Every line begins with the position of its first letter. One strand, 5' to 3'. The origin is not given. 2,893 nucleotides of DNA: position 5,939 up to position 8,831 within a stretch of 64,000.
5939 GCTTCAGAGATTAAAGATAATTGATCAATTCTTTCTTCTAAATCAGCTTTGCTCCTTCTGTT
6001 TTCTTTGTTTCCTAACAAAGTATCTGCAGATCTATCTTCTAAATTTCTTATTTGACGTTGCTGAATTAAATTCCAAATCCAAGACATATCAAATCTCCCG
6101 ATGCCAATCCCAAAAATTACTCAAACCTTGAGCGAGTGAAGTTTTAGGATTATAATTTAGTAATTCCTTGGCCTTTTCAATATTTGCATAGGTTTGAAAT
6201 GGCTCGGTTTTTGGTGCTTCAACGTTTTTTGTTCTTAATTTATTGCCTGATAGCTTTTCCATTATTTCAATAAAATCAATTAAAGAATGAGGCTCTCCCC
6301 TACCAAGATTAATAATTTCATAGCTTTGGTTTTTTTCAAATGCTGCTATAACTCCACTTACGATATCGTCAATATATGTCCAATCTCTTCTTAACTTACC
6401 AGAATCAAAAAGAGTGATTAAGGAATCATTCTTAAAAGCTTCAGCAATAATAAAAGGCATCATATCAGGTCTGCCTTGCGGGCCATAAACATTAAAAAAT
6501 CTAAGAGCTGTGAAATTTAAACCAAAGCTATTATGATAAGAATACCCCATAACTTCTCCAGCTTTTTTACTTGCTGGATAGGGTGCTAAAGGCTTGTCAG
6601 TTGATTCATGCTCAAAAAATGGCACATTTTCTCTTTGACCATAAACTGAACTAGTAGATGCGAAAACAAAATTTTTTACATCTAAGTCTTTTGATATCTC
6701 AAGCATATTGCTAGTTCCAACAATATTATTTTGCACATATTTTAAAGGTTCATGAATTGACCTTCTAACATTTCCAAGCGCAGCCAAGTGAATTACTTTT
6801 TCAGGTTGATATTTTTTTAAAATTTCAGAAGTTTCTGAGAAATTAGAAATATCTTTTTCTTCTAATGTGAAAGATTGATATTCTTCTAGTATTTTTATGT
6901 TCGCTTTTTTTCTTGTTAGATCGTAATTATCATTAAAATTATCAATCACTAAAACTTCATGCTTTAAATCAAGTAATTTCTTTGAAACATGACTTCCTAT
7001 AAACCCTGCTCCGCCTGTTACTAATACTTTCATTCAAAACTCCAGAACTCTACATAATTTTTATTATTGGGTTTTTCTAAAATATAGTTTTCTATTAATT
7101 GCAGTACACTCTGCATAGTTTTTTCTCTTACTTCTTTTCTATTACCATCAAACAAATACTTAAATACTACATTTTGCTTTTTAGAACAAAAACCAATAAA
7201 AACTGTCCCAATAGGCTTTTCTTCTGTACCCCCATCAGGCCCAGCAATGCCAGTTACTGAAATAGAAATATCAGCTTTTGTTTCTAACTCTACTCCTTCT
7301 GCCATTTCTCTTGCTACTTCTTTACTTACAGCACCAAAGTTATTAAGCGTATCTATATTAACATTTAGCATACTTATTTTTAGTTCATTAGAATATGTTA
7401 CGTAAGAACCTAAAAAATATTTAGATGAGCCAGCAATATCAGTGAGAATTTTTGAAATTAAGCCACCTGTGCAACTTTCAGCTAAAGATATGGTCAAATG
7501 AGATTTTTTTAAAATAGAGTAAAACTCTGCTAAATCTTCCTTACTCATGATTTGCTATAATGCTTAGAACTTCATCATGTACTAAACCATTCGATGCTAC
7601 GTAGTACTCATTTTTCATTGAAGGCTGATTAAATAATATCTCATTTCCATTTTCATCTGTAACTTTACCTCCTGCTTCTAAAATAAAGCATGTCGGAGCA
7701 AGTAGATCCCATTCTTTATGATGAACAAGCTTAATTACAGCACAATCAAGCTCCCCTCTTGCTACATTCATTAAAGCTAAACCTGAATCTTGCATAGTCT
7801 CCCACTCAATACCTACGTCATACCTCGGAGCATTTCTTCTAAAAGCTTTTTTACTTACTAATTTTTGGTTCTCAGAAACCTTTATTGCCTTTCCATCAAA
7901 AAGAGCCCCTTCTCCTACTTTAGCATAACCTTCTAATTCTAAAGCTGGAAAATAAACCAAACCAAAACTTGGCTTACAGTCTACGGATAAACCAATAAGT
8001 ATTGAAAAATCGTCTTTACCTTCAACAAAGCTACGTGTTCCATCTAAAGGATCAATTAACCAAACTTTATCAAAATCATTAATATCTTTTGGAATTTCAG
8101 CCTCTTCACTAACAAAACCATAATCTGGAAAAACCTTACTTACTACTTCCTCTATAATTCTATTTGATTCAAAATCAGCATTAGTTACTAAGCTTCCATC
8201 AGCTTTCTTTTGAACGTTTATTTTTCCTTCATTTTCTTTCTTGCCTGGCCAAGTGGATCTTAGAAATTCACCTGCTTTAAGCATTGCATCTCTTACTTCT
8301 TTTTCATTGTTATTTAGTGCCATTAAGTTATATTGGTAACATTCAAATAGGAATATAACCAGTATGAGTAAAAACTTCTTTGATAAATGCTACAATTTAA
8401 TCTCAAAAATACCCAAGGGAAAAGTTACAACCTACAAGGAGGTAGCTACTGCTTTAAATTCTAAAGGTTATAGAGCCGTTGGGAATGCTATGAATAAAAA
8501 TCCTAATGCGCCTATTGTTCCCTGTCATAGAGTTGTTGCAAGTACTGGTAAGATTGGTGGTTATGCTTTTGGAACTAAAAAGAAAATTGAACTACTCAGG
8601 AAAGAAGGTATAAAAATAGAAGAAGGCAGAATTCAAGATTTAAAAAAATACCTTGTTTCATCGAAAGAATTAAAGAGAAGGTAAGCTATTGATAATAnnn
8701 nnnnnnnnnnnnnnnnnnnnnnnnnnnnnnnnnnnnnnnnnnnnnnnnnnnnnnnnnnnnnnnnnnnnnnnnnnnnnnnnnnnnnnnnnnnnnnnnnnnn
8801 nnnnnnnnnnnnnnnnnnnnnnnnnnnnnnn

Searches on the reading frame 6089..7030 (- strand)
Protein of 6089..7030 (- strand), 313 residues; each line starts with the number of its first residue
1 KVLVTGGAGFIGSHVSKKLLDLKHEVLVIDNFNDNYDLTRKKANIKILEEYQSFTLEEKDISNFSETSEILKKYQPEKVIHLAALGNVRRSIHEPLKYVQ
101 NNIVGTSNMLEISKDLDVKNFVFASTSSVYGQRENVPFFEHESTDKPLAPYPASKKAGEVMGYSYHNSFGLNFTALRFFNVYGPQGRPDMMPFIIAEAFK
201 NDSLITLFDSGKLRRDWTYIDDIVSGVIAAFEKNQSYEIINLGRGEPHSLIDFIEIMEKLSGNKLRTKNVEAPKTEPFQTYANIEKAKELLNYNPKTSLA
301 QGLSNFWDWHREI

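Call 55: search_protein_families(library=pfam, proteins=[window:6089-7030:-], max_evalue=0.0001)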
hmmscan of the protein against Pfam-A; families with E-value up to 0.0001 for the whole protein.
window:6089-7030:- (313 aa): 7 families
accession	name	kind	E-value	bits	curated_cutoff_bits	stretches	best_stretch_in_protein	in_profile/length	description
PF16363.11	GDP_Man_Dehyd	-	2.9e-59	201.6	27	1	3-304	1-330/332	GDP-mannose 4,6 dehydratase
PF01370.27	Epimerase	-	9.2e-59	199.2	20.9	1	2-243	1-240/240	NAD dependent epimerase/dehydratase family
PF02719.21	Polysacc_synt_2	-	5.8e-26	91.8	20.2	1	2-271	1-257/293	Polysaccharide biosynthesis protein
PF01073.25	3Beta_HSD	-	1.1e-22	80.9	22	1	3-233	1-231/280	3-beta hydroxysteroid dehydrogenase/isomerase family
PF04321.23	RmlD_sub_bind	-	5.6e-14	52.3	27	1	1-254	2-224/287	RmlD substrate binding domain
PF07993.18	NAD_binding_4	-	9.1e-11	41.8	20.1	1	78-187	91-210/258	Male sterility protein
PF13460.12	NAD_binding_10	-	7.4e-05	23.1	27.2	0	6-178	1-143/184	NAD(P)H-binding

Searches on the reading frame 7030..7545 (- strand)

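Call 55: search_protein_families(library=pfam, proteins=[window:7030-7545:-], max_evalue=0.0001)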
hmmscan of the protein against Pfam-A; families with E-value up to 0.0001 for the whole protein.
window:7030-7545:- (171 aa): 1 family
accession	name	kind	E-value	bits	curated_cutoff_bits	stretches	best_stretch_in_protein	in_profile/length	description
PF02464.23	CinA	-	4e-56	189.4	23.5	1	8-154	8-154/155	Competence-damaged protein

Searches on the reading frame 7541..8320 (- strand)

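Call 55: search_protein_families(library=pfam, proteins=[window:7541-8320:-], max_evalue=0.0001)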
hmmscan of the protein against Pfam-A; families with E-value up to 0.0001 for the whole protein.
window:7541-8320:- (259 aa): 1 family
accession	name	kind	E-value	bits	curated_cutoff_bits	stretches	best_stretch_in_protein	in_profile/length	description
PF00459.30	Inositol_P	-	1.7e-40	139.6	27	1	12-253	12-264/271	Inositol monophosphatase family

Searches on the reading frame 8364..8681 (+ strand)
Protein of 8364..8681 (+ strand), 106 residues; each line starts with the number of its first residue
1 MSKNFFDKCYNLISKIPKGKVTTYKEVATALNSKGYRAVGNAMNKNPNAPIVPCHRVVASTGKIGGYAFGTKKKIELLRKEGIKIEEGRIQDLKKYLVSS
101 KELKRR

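Call 55: search_protein_families(library=pfam, proteins=[window:8364-8681:+], max_evalue=0.0001)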
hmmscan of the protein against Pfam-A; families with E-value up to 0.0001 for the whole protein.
window:8364-8681:+ (106 aa): 1 family
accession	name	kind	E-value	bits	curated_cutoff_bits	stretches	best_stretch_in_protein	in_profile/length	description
PF01035.26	DNA_binding_1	-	3.6e-29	100.8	27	1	4-83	1-81/81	6-O-methylguanine DNA methyltransferase, DNA binding domain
